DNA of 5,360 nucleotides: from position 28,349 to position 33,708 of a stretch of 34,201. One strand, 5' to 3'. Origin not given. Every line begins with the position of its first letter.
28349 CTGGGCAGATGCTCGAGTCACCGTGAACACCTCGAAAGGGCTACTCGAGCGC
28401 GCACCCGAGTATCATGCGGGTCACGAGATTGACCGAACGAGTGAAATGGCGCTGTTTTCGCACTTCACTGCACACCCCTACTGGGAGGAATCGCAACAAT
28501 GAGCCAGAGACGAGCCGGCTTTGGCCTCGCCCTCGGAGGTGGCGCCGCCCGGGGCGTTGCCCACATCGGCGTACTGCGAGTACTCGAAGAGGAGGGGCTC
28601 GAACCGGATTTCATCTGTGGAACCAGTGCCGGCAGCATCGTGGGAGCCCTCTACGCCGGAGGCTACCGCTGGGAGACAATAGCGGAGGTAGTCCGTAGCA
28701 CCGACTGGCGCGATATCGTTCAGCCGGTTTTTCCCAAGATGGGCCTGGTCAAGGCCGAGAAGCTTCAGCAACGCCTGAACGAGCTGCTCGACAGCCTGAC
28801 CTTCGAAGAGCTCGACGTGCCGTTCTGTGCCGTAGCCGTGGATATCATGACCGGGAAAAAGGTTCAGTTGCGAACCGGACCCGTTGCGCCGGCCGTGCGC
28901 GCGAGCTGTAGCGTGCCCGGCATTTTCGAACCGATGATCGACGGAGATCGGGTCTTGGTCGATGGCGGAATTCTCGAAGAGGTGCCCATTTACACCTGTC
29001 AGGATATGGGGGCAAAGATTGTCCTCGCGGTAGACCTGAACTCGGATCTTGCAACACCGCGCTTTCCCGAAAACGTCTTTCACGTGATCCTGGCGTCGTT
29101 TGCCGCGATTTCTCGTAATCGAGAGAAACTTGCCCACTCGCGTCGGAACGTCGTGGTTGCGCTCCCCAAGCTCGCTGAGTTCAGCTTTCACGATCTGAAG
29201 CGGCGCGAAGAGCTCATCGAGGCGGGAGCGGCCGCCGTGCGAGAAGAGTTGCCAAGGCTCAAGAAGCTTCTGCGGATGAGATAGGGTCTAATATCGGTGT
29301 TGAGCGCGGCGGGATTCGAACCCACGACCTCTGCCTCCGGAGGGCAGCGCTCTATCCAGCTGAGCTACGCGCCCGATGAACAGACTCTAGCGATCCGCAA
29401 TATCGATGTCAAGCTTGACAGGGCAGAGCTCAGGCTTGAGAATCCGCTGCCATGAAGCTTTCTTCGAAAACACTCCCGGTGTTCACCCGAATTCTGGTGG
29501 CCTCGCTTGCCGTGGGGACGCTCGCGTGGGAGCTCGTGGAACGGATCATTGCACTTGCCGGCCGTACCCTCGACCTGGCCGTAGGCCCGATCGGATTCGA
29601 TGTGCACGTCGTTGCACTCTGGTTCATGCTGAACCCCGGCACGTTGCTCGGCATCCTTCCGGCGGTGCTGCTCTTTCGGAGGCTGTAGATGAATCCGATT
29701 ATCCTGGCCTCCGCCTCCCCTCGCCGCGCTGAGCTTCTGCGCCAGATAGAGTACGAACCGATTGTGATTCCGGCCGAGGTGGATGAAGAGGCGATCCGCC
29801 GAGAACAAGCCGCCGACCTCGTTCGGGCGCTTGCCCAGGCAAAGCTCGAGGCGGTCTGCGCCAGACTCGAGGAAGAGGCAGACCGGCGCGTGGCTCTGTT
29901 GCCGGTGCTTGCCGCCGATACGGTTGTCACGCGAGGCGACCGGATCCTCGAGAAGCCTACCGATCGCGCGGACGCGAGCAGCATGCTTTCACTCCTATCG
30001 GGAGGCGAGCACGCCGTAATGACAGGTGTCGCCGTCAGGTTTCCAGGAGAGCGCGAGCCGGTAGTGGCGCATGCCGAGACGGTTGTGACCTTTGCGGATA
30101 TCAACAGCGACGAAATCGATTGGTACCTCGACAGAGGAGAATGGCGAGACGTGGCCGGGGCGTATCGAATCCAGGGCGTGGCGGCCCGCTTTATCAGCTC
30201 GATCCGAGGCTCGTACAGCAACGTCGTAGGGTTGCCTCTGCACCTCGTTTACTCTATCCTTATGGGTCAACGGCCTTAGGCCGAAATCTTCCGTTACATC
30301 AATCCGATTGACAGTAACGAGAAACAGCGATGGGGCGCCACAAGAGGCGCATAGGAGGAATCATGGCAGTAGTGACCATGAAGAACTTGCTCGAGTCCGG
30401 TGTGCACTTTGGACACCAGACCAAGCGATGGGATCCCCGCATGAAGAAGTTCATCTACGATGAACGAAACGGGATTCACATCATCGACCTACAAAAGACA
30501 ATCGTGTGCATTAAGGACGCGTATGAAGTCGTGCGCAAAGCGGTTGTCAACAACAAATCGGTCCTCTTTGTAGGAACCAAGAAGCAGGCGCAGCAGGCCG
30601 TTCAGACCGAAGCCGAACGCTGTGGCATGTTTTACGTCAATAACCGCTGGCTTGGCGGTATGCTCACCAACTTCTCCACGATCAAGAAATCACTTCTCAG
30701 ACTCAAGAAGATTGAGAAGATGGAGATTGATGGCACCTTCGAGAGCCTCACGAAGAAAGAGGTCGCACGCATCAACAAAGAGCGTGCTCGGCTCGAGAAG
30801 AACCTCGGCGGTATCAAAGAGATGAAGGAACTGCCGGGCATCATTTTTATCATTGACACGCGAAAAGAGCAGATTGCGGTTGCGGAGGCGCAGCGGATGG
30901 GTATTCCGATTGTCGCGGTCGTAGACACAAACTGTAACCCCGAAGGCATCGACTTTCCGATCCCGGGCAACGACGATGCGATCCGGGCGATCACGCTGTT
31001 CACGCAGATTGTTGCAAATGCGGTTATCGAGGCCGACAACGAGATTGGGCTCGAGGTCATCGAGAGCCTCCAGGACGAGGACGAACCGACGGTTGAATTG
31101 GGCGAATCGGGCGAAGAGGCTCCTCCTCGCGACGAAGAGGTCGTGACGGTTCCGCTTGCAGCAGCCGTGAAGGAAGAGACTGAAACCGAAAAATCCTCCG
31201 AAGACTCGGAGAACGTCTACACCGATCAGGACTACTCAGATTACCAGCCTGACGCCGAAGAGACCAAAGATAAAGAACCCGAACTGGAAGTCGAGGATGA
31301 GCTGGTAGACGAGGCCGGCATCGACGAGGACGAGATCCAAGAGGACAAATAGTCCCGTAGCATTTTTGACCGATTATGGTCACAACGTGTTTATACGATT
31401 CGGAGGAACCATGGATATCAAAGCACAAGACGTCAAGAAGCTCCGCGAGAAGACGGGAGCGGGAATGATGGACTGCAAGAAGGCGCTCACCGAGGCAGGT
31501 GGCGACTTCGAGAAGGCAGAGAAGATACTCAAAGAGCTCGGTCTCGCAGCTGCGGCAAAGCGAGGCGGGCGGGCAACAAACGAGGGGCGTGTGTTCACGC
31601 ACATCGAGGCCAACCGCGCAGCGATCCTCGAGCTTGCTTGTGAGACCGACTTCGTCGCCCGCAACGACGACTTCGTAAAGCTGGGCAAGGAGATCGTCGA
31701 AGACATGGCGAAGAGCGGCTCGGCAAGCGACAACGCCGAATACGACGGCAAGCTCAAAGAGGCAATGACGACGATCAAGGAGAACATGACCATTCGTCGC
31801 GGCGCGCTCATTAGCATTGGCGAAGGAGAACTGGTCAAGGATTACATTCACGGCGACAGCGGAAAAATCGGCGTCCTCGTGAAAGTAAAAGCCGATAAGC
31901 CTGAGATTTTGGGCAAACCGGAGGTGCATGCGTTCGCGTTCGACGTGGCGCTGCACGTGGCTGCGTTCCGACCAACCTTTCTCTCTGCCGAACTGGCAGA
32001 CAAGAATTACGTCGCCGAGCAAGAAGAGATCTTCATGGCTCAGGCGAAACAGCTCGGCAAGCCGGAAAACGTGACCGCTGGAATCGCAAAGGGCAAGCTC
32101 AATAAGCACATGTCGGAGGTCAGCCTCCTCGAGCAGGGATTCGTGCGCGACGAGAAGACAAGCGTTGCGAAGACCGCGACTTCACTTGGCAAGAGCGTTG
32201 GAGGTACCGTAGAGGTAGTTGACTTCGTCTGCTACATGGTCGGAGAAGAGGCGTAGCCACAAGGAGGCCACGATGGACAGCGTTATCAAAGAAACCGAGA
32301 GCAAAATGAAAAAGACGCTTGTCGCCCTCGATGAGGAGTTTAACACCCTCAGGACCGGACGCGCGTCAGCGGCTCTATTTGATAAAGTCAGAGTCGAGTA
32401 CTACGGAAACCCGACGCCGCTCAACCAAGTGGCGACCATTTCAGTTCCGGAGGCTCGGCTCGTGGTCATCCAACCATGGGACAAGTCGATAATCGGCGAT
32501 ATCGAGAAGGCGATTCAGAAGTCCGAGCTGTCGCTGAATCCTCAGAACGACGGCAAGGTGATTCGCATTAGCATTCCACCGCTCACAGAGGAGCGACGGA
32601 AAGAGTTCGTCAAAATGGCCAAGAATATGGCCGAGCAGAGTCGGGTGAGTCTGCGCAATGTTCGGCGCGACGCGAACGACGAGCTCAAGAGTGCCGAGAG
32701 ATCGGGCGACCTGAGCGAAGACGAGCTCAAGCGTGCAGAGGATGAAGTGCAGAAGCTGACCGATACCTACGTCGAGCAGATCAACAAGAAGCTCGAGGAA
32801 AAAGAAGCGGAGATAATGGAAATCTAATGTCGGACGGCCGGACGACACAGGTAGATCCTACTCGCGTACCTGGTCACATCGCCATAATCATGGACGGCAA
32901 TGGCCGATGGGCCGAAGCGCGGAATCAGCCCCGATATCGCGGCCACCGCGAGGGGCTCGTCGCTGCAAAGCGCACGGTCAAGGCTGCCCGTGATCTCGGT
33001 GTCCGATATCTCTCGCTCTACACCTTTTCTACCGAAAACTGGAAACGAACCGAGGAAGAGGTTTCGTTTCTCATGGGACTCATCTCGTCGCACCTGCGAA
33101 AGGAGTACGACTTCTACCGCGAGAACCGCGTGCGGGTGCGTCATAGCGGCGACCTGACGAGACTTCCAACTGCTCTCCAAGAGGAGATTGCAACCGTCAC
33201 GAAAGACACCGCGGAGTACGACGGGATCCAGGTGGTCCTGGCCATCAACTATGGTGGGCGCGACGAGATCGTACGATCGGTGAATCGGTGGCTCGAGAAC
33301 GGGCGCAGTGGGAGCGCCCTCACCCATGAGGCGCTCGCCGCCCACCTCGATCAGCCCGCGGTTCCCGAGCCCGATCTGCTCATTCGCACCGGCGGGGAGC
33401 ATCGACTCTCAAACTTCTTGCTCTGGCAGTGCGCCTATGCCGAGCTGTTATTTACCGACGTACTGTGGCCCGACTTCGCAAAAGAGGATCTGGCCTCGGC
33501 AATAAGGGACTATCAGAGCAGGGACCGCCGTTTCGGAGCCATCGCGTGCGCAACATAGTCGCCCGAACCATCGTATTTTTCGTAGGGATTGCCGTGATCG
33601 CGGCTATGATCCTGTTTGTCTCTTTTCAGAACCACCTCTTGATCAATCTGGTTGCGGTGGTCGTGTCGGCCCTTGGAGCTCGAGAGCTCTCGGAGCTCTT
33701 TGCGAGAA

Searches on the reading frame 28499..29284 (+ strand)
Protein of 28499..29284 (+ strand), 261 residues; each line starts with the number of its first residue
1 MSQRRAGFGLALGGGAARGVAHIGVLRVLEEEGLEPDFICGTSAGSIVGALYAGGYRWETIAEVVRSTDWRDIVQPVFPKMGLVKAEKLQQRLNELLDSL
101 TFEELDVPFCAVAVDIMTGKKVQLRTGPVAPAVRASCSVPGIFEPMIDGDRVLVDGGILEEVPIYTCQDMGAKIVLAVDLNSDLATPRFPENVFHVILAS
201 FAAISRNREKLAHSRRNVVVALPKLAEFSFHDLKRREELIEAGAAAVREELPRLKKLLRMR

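Call 8: search_protein_families(library=pfam, proteins=[window:28499-29284:+], max_evalue=0.001)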
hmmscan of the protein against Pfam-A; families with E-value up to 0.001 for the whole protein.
window:28499-29284:+ (261 aa): 1 family
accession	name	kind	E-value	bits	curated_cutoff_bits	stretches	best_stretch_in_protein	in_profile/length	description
PF01734.28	Patatin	-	1.5e-31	110.5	27.7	1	10-165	1-188/191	Patatin-like phospholipase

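Call 17: search_protein_families(library=ncbifam, proteins=[window:28499-29284:+], max_evalue=0.001)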
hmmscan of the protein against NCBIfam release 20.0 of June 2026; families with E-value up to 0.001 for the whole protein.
window:28499-29284:+ (261 aa): 4 families
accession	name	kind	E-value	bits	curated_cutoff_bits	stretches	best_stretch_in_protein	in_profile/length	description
NF007623.0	PRK10279.1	equivalog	5.9e-42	143.9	272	1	4-184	2-184/301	patatin-like phospholipase RssA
NF043045.1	T4SS_VpdC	equivalog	5.2e-12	44.6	1000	1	12-89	310-387/880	Dot/Icm T4SS effector VpdC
NF053870.1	DS2_1_antiphage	equivalog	9e-10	38.4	400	1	10-120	3-114/299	anti-phage phospholipase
NF041079.1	CBASS_lipase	equivalog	9.2e-07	28.4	200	1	10-125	4-131/317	CBASS cGAMP-activated phospholipase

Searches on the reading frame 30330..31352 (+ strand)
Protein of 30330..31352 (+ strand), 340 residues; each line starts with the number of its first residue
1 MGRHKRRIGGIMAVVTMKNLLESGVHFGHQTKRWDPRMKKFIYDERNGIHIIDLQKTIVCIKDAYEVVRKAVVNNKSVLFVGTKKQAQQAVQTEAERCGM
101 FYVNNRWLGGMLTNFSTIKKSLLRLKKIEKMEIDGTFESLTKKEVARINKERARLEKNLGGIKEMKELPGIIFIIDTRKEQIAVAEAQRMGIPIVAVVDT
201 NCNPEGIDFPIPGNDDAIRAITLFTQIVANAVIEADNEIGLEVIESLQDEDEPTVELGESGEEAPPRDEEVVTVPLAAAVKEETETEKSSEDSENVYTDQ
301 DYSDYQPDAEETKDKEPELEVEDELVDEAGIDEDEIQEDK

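Call 17: search_protein_families(library=ncbifam, proteins=[window:30330-31352:+], max_evalue=0.001)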
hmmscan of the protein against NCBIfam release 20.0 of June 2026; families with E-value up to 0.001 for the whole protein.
window:30330-31352:+ (340 aa): 4 families
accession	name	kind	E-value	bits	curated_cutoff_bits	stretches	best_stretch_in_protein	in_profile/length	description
TIGR01011.1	rpsB_bact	equivalog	3.9e-110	366.5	76.3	1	14-237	1-224/225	30S ribosomal protein S2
NF051451.1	30S_S2_sunset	exception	2e-90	303.7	710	1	12-235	1-225/382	30S ribosomal protein S2, sunset domain variant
NF008966.0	PRK12311.1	equivalog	5.5e-89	298.6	526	1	15-244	6-238/334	30S ribosomal protein S2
TIGR01012.1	uS2_euk_arch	equivalog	6.6e-23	81.2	211.5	2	14-115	3-101/196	30S ribosomal protein S2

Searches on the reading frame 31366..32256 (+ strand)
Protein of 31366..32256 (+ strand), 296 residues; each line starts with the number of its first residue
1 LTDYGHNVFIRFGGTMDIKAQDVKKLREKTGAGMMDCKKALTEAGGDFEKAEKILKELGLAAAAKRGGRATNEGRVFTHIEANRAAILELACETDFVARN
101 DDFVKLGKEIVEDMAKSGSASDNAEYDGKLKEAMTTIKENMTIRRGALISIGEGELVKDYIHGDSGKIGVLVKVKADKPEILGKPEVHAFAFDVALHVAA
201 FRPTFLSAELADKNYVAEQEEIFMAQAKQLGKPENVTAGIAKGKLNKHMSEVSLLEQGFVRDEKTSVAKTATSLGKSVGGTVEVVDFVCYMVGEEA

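Call 17: search_protein_families(library=ncbifam, proteins=[window:31366-32256:+], max_evalue=0.001)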
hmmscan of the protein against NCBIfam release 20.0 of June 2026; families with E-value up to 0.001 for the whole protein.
window:31366-32256:+ (296 aa): 1 family
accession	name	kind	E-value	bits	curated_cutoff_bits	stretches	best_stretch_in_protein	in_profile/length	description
TIGR00116.1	tsf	equivalog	5.5e-75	252.3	104.05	1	16-294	2-274/293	translation elongation factor Ts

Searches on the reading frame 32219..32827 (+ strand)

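Call 74: search_protein_families(library=ncbifam, proteins=[window:32219-32827:+], max_evalue=0.001)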
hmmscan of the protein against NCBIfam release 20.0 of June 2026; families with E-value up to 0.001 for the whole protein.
window:32219-32827:+ (202 aa): 1 family
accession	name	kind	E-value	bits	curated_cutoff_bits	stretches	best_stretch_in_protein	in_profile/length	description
TIGR00496.1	frr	equivalog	4.5e-73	244.6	149.1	1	28-202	2-176/176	ribosome recycling factor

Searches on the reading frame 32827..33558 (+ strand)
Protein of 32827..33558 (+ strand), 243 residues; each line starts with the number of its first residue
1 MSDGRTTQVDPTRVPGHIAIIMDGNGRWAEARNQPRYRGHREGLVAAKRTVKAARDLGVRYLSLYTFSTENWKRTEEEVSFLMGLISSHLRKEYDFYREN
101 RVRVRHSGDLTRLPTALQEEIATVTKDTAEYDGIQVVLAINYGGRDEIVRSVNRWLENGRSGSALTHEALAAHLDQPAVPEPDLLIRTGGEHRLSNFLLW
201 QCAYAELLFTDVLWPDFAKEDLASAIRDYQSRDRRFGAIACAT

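Call 74: search_protein_families(library=ncbifam, proteins=[window:32827-33558:+], max_evalue=0.001)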
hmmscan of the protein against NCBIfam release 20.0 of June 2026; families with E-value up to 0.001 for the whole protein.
window:32827-33558:+ (243 aa): 16 families
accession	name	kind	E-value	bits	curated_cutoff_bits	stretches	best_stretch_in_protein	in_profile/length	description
NF011405.0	PRK14830.1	equivalog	4.8e-86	288.4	304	1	6-239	14-251/251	undecaprenyl pyrophosphate synthase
NF011407.0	PRK14833.1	equivalog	1.1e-85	287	325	1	15-239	5-232/233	di-trans,poly-cis-decaprenylcistransferase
NF011406.0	PRK14831.1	subfamily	5.4e-84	281.3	375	1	6-240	15-253/256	undecaprenyl pyrophosphate synthase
NF011408.0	PRK14834.1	equivalog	1.6e-83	280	348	1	6-240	9-247/252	isoprenyl transferase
TIGR00055.1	uppS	equivalog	1.4e-78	263.4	109.55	1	14-237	1-228/228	polyprenyl diphosphate synthase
NF011411.0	PRK14838.1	equivalog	1.6e-74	250.3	417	1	7-238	5-238/244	isoprenyl transferase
NF011404.0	PRK14829.1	equivalog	3.5e-73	246.1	372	1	9-239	25-259/260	isoprenyl transferase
NF011412.0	PRK14839.1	equivalog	4.7e-72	242.2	334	1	17-240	12-230/240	di-trans,poly-cis-decaprenylcistransferase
NF011414.0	PRK14841.1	equivalog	2e-70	237.1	401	1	13-239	2-230/233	isoprenyl transferase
NF011413.0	PRK14840.1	equivalog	1.1e-69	234.9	410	1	9-237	13-249/250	isoprenyl transferase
NF011410.0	PRK14837.1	equivalog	4.2e-68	229.3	342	1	13-237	5-229/230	undecaprenyl pyrophosphate synthase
NF011402.0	PRK14827.1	equivalog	4.4e-64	216.6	535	1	6-238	59-295/296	decaprenyl diphosphate synthase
NF007596.1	PRK10240.1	equivalog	3.1e-63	213.4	418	1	9-240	10-245/251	(2E,6E)-farnesyl-diphosphate-specific ditrans,polycis-undecaprenyl-diphosphate synthase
NF011415.0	PRK14842.1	equivalog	1.1e-59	201.9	360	1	12-239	6-238/241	isoprenyl transferase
NF011403.0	PRK14828.1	equivalog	4.9e-58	196.5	348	1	7-238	21-258/258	isoprenyl transferase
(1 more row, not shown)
